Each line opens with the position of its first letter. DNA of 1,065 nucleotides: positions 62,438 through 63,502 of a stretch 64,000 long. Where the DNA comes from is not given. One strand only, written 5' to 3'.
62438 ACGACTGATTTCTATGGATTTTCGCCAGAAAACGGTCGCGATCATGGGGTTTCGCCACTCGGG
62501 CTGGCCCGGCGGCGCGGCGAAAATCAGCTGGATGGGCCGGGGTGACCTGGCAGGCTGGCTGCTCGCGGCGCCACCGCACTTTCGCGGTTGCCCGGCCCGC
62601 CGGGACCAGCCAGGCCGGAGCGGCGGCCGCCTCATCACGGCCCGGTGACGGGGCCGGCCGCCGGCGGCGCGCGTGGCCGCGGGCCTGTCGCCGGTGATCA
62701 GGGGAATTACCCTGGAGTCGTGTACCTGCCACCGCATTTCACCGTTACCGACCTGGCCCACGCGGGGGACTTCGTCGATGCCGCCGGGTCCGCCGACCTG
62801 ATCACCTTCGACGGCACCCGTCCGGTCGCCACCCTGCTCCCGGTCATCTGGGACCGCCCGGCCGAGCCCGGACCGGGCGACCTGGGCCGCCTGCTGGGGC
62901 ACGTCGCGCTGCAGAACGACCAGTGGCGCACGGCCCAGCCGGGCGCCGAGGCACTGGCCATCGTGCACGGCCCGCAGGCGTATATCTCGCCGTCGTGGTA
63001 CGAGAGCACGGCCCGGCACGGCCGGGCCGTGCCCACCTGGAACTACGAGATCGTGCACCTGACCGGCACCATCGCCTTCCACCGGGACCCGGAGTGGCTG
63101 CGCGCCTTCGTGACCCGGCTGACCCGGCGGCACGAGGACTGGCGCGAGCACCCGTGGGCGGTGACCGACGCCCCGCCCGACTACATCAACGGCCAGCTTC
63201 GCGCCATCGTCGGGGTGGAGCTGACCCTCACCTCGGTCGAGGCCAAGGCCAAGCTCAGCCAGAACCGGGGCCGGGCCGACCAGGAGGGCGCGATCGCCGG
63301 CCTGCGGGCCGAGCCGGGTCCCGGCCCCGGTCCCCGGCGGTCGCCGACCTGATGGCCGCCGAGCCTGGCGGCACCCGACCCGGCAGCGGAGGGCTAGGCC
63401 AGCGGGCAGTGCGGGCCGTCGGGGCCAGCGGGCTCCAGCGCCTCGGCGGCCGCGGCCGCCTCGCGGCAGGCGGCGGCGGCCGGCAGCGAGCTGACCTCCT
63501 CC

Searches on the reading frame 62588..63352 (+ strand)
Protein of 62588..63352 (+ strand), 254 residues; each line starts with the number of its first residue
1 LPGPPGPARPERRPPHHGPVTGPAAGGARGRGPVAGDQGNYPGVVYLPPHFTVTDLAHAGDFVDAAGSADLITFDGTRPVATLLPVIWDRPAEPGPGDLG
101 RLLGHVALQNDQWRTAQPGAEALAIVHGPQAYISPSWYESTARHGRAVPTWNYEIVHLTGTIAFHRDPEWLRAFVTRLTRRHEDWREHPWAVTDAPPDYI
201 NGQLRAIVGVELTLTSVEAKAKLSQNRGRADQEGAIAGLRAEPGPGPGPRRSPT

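Call 19: search_protein_families(library=pfam, proteins=[window:62588-63352:+], max_evalue=0.01)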
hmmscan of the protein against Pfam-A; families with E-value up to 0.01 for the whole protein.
window:62588-63352:+ (254 aa): 1 family
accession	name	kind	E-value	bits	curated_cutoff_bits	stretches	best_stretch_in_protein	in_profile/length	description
PF04299.18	FMN_bind_2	-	3e-52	177.1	22.4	1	46-215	2-167/168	Putative FMN-binding domain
